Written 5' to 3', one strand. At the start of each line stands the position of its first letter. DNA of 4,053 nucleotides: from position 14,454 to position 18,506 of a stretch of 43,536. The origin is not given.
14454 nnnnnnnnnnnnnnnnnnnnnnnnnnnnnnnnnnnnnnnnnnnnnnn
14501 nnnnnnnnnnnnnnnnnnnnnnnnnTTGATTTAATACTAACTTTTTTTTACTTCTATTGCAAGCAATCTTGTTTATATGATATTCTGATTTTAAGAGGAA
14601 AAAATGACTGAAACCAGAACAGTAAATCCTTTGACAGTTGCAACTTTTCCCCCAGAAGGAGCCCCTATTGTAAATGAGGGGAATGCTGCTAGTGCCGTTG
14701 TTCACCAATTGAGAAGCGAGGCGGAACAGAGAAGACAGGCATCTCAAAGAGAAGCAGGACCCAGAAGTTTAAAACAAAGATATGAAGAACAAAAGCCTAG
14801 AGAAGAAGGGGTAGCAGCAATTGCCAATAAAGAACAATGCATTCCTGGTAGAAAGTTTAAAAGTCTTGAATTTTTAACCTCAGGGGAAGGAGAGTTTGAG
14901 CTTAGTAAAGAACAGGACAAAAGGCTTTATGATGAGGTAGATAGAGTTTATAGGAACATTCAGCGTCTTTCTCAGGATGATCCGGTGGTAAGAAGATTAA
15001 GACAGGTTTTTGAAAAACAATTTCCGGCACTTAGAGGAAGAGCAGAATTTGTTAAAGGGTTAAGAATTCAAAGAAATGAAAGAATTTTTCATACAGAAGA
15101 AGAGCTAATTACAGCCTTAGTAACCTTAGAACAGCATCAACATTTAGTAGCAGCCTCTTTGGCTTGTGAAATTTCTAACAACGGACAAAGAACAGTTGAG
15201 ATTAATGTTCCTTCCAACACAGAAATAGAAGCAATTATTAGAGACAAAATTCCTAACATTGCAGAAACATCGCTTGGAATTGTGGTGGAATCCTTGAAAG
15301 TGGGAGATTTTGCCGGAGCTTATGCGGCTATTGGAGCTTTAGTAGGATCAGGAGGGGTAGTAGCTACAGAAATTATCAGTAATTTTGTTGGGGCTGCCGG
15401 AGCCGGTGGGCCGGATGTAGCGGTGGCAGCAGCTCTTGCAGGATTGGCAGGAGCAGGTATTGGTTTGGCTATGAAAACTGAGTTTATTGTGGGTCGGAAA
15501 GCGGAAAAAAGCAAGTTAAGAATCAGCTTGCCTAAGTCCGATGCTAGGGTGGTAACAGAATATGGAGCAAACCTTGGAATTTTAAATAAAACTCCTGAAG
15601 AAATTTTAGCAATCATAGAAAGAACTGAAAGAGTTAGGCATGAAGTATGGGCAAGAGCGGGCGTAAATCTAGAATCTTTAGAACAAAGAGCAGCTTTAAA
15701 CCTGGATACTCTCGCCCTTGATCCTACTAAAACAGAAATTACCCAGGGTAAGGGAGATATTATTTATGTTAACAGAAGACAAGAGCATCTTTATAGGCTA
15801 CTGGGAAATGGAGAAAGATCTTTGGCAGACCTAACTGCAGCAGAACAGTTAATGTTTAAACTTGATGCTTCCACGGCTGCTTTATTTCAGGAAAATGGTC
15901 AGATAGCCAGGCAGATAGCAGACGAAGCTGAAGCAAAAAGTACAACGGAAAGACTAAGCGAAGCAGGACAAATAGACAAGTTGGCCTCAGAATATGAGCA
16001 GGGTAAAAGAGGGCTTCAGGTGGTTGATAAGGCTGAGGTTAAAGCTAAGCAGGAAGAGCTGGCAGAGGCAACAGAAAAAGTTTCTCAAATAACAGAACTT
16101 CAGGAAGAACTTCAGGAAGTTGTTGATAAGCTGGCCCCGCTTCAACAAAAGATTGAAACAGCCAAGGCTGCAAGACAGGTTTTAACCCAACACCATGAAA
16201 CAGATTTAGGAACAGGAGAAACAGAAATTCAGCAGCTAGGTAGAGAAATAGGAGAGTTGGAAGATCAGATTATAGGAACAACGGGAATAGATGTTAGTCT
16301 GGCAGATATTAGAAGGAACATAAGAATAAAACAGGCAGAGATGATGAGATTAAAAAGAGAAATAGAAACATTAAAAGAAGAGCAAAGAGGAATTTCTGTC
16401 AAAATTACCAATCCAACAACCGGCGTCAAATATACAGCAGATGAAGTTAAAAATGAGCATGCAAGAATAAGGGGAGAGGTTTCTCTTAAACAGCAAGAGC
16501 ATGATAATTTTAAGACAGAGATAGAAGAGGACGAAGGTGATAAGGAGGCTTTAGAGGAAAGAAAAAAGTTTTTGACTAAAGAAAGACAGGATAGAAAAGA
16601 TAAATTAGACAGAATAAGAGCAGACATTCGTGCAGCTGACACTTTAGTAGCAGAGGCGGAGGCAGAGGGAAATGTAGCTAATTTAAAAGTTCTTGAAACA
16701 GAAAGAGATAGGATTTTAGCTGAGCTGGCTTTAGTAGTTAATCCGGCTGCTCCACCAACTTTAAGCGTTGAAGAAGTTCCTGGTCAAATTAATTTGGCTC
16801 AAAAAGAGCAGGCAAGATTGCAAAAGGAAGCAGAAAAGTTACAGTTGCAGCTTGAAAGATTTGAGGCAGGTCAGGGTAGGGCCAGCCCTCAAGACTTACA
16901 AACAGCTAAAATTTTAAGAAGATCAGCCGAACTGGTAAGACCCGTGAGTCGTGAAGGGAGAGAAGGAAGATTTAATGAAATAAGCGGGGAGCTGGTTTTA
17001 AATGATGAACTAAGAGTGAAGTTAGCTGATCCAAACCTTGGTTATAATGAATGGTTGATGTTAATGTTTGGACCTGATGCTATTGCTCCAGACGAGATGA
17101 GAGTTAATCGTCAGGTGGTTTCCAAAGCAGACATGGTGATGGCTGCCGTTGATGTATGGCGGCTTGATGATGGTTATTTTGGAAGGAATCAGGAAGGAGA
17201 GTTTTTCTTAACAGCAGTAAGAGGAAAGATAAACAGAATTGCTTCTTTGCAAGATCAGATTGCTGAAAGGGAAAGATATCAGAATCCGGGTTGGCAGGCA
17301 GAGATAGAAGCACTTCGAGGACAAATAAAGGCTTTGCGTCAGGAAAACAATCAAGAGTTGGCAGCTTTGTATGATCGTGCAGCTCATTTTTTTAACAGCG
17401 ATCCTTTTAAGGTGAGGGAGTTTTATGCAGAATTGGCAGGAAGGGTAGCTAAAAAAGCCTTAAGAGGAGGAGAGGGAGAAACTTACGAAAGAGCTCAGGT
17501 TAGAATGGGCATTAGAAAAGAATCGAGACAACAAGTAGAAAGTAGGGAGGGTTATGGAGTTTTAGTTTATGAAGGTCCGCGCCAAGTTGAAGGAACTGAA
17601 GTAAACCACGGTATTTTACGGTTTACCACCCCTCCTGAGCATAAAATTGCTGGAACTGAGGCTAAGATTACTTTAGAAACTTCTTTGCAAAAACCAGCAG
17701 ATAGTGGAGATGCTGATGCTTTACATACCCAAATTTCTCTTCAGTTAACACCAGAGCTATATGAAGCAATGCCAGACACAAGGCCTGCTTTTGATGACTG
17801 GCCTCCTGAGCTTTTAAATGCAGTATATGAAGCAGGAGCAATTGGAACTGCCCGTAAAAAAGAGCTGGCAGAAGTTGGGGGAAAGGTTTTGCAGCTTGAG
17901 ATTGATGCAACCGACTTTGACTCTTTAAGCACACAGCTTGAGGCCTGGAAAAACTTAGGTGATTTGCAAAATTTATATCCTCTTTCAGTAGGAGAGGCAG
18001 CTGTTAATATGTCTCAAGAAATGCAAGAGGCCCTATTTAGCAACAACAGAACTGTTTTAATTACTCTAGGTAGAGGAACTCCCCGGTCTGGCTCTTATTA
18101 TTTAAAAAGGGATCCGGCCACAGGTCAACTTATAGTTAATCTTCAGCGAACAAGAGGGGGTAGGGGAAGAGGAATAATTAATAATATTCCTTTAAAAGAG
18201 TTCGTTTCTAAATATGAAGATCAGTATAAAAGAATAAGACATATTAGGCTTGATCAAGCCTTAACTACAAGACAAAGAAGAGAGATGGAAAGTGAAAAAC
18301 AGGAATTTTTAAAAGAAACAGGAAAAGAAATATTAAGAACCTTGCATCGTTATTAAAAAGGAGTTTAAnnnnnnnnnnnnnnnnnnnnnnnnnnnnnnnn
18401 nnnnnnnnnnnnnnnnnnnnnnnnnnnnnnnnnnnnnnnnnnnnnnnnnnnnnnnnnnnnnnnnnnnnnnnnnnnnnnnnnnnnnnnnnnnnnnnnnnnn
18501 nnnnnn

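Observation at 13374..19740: Four-gene orphan cassette inserted between dnaA and rpmH at the replication origin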

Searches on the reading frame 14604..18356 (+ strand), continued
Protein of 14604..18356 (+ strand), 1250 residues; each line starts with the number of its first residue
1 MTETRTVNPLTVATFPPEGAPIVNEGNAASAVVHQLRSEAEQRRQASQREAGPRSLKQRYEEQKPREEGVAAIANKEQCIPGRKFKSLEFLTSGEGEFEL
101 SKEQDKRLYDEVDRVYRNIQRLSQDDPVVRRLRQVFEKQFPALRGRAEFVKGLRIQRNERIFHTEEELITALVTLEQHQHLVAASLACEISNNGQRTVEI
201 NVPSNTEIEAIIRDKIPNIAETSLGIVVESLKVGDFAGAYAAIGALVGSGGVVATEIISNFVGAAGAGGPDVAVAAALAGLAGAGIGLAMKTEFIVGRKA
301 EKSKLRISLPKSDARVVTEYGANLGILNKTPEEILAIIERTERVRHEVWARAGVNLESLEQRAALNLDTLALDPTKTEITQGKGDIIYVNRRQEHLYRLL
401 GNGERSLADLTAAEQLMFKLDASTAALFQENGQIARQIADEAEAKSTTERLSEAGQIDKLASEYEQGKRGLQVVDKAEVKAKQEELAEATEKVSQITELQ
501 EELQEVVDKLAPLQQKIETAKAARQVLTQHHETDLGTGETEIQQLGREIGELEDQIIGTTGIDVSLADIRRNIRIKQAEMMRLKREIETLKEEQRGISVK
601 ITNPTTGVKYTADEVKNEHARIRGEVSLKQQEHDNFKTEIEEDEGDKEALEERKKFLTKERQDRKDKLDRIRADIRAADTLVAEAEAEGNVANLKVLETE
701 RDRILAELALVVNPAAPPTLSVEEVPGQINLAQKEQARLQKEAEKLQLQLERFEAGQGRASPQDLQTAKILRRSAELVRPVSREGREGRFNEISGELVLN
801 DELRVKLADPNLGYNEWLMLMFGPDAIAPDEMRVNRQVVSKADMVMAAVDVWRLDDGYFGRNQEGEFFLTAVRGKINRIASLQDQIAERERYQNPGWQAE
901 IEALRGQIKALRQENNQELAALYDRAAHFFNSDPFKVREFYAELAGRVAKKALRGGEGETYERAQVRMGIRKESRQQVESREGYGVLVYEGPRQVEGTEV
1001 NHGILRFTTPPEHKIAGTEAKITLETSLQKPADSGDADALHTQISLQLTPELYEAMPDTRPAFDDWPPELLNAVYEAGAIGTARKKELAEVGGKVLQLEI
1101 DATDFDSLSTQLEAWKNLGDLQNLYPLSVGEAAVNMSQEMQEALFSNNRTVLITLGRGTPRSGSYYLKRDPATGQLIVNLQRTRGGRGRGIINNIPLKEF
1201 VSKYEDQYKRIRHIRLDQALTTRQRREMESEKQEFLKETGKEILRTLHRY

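Call 83: fold_search(model_id=the predicted structure, library=viral)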
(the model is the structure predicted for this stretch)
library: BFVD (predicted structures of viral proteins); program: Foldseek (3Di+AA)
matches with E <= 10: 440; with E <= 0.001: 0
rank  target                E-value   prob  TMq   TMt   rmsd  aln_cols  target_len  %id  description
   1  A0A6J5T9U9            1.4e-03  0.85  0.10  0.10  40.8       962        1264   11  Uncharacterized protein [uncultured Caudovirales phage]
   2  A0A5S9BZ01            2.2e-03  0.97  0.10  0.09  39.3       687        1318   13  DNA repair exonuclease [Tenacibaculum phage PTm1]
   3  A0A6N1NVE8            3.8e-03  0.85  0.08  0.07  54.9       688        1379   12  Putative DNA repair protein [Tupanvirus deep ocean]
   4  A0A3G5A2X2            7.9e-03  0.41  0.06  0.05  63.4       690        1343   13  DNA repair exonuclease [Harvfovirus sp.]
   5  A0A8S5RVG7            8.2e-03  0.72  0.07  0.10  60.2       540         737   14  STRUCTURAL MAINTENANCE OF CHROMOSOMES PROTEIN [Siphoviridae sp. ctHip2]
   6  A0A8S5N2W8            8.6e-03  0.72  0.08  0.12  64.9       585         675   11  Chromosome partition protein [Siphoviridae sp. ctv0N24]
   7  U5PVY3                8.9e-03  0.89  0.09  0.15  41.7       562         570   16  Structural protein [Acinetobacter phage Presley]
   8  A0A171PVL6            1.2e-02  0.47  0.08  0.10  39.1       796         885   12  ATPase [Heliothis virescens ascovirus 3f]
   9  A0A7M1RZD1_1          1.2e-02  0.15  0.06  0.06  40.6      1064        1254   12  Uncharacterized protein [uncultured phage cr127_1]
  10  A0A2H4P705            1.4e-02  0.82  0.12  0.16  23.0       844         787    9  GDSL-like lipase [Pseudomonas phage nickie]
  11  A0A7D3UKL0            1.5e-02  0.99  0.11  0.16  59.8       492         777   14  (no name in the UniProt tables at hand)
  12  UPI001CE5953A         1.5e-02  0.57  0.07  0.10  64.9       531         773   17  (no name look-up for this kind of identifier)
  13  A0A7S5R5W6            1.6e-02  0.99  0.11  0.14  51.3       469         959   14  (no name in the UniProt tables at hand)
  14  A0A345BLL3            1.6e-02  0.47  0.07  0.09  61.9       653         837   13  Putative SMC domain-containing protein [Erwinia phage Wellington]
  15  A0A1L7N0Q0            1.9e-02  0.51  0.08  0.10  61.3       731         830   12  Putative SbcC-ATPase [Ralstonia phage RP12]
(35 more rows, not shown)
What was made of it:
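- Closest known: Phage tail tape-measure proteins. Same: A few tape-measure models appear among weak BFVD hits (E 0.03-0.06, call 83).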

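Call 85: search_dna_similar(query=P0003, collection=plasmids, mode=protein, max_evalue=0.01, max_rows=10)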
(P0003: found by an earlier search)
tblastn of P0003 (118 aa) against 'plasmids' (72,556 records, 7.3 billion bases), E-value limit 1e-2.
No match.

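Call 86: search_dna_similar(query=P0003, collection=phages, mode=protein, max_evalue=0.01, max_rows=10)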
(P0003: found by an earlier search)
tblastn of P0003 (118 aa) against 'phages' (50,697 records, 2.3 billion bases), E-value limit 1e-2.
No match.

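Call 91: find_encoding_contigs(protein=P0016, flank=10000, max_places=3)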
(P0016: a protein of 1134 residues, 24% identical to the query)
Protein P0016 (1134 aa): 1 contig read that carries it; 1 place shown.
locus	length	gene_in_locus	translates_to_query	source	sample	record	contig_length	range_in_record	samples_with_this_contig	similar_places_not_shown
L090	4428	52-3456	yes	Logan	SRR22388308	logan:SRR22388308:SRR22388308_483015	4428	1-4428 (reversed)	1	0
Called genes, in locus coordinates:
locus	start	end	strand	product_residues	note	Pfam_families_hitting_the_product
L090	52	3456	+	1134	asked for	-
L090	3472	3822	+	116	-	-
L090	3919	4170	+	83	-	PF15919:HicB_lk_antitox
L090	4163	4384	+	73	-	PF07927:HicA_toxin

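Call 92: find_encoding_contigs(protein=P0018, flank=10000, max_places=3)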
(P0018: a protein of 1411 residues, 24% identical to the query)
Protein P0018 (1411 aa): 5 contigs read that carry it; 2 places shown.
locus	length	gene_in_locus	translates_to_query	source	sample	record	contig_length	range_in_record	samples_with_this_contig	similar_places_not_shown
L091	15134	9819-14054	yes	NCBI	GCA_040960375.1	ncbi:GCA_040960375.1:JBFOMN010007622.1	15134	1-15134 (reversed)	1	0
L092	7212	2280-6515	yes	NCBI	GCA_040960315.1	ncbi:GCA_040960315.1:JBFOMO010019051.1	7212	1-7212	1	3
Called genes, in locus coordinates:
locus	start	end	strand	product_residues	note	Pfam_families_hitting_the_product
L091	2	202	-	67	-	?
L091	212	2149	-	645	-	PF01935:DUF87 (weak), PF12846:AAA_10 (weak), PF19044:P-loop_TraG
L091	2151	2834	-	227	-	PF26593:TraC-like (weak)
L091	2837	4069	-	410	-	PF12666:PrgI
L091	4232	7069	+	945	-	PF02861:Clp_N, PF23569:NBD_SMAX1, PF00004:AAA, PF17871:AAA_lid_9, PF07724:AAA_2, PF00004:AAA, PF07728:AAA_5, PF10431:ClpB_D2-small, +5 more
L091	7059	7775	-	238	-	-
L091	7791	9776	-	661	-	-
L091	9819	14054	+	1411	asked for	-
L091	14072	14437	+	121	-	-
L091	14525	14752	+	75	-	PF04255:DUF433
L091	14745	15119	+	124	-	PF01927:Mut7-C (weak), PF18478:PIN_10, PF18480:DUF5615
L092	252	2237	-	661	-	-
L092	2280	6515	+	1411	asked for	-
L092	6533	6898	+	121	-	-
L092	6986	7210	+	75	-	?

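Call 93: find_encoding_contigs(protein=P0017, flank=10000, max_places=3)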
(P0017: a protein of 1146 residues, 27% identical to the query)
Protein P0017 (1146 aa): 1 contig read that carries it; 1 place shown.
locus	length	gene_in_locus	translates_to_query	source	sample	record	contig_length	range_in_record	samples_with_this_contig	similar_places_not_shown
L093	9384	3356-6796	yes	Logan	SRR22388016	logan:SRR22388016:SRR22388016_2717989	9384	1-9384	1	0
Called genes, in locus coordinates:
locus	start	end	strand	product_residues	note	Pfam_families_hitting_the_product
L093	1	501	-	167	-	?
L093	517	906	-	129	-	PF01934:HepT-like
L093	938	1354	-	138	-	PF01909:NTP_transf_2, PF18765:Polbeta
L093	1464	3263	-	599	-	-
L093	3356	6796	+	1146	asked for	-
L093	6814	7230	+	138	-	-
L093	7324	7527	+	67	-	PF18929:DUF5678 (weak)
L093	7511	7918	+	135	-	-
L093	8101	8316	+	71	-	PF18929:DUF5678 (weak)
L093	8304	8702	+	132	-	-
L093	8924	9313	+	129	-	PF27273:MJ0235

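Call 100: search_solved_structures(query=L084:7487-8230:-, max_evalue=1)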
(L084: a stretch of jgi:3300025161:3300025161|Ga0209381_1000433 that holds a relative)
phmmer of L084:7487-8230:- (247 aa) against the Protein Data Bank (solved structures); distinct sequences matched with E-value up to 1: 0.

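Call 102: search_protein_families(library=pfam, alignment_id=A1, max_evalue=0.01)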
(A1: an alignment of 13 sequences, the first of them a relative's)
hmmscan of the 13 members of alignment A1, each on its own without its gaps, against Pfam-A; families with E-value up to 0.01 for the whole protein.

A. member 1, P0001 (1250 aa): 0 families

B. families by the number of members that match (of 13 scanned): 5 families
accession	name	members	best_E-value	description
PF09787.14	Golgin_A5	1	1.3e-05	Golgin subfamily A member 5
PF11559.13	ADIP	1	0.00088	Afadin- and alpha -actinin-Binding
PF21724.2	DUF6861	1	0.0011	Family of unknown function (DUF6861)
PF03902.18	Gal4_dimer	1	0.0041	Gal4-like dimerisation domain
PF02403.27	Seryl_tRNA_N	1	0.007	Seryl-tRNA synthetase N-terminal domain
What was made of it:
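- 14604..18356 (+): Gene B (p1250). The large conserved protein of the module: a variable N-terminus, a conserved helical N-domain, a Gly/Ala hydrophobic hairpin, a small alpha/beta segment, about 350 residues of long helices, a conserved C-terminal helical plus alpha/beta domain, and a conserved terminal ...LQRY (HRY here). No Pfam domain in any member (call 102).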

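Call 103: find_encoding_contigs(protein=P0015, flank=10000, max_places=3)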
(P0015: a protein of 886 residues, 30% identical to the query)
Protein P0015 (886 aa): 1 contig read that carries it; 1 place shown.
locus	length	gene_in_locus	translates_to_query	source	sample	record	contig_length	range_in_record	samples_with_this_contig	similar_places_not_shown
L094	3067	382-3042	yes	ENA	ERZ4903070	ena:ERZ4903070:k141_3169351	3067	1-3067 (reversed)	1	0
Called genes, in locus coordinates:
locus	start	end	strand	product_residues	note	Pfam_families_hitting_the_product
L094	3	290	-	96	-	?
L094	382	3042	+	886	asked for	-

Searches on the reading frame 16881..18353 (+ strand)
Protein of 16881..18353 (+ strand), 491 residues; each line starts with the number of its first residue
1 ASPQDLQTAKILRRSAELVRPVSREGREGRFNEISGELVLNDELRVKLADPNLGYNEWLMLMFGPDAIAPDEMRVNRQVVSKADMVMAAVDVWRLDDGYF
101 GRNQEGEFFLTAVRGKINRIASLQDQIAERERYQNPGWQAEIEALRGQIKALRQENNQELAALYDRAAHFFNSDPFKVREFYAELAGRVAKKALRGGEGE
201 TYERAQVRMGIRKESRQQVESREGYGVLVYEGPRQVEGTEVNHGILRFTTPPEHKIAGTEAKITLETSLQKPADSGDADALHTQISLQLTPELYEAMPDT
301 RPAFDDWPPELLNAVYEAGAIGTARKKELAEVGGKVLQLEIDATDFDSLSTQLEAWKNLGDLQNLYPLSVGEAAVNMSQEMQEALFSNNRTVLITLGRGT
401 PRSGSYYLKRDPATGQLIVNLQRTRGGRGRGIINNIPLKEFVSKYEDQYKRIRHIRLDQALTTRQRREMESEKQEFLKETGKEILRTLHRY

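Call 40: predict_structure(protein=window:16881-18353:+)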
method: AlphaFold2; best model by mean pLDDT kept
length: 491 residues; sequences in the alignment: 1
mean_pLDDT: 39.7   pTM: 0.25
mean pLDDT of the five models: 39.7, 37.9, 35.2, 34.4, 33.8
residues with pLDDT >= 90: 5; 70-90: 36; 50-70: 29; < 50: 421
segments of 3 or more residues with pLDDT < 50: 1-107, 163-410, 421-434, 442-491
pLDDT, mean of each block of 10 residues (from residue 1): 37 29 33 33 44 43 34 25 35 33 46 68 83 86 88 70 45 31 33 26 21 21 28 39 36 33 35 31 39 42 38 38 38 35 28 24 26 31 38 35 44 53 35 47 44 29 41 43 35 32
secondary structure, 60 per line:
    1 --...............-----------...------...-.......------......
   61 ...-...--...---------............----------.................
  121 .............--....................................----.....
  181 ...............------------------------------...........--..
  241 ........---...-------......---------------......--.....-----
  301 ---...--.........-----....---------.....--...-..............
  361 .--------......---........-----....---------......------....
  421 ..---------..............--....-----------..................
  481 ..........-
elements in order: H3-17 E29-31 E38-40 H42-48 H55-63 H82-93 H104-133 H136-171 H176-195 E226-236 E239-248 E262-267 E283-288 H291-295 H309-317 E323-326 E336-340 H347-361 H370-375 H379-386 E392-395 E405-410 E417-422 E432-437 H438-445 H448-451 H463-490
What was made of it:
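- Tried and rejected: Single-sequence AF2 of the B C-terminal part gave pLDDT 39.7 and was unusable (call 40).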

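Call 87: search_dna_similar(query=window:16881-18353:+, collection=plasmids, mode=protein, max_evalue=0.01, max_rows=10)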
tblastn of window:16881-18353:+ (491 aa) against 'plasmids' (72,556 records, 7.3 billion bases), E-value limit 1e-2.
No match.

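Call 88: search_dna_similar(query=window:16881-18353:+, collection=phages, mode=protein, max_evalue=0.01, max_rows=10)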
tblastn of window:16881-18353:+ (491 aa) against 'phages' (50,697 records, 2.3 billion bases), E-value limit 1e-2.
No match.
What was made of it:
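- Tried and rejected: Plasmid and phage tblastn found nothing (calls 85-88).
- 16971..18353 (+): Within B, residues about 790-1250: a conserved C-terminal helical plus beta-rich domain. This is the best-predicted part of the model. No match in plasmids or phages (calls 87, 88).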
